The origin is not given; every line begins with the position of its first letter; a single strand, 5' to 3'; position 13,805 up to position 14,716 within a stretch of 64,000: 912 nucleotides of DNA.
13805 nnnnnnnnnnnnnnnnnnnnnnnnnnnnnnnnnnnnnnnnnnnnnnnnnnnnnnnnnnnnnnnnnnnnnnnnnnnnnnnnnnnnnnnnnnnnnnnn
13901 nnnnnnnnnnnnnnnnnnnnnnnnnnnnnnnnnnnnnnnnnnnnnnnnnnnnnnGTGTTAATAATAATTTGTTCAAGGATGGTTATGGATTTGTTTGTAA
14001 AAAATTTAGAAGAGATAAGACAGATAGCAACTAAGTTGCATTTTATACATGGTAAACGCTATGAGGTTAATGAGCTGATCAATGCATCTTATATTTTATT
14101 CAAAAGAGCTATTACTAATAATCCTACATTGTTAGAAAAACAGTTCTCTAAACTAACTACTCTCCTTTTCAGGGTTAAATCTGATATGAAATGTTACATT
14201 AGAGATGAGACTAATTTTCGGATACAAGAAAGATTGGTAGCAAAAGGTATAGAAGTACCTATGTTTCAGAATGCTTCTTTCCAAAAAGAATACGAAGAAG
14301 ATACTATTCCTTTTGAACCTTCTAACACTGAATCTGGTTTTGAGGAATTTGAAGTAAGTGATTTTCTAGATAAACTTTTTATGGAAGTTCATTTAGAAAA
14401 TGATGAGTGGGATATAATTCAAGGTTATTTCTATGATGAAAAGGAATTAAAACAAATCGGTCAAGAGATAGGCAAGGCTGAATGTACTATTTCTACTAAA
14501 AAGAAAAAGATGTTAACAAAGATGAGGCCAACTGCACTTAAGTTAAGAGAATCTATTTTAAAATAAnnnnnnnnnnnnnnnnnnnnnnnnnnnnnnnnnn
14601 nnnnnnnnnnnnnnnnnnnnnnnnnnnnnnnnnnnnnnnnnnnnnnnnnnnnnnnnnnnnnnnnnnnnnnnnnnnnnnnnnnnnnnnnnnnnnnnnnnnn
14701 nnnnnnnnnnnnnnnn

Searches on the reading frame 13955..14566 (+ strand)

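Call 10: search_protein_families(library=pfam, proteins=[window:13955-14566:+], max_evalue=0.01)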
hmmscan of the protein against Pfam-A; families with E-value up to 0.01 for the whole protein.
window:13955-14566:+ (203 aa): 1 family
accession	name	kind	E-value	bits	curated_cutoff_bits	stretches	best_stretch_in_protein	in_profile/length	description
PF04545.22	Sigma70_r4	-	1.8e-06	27.8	24.1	1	146-191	4-49/50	Sigma-70, region 4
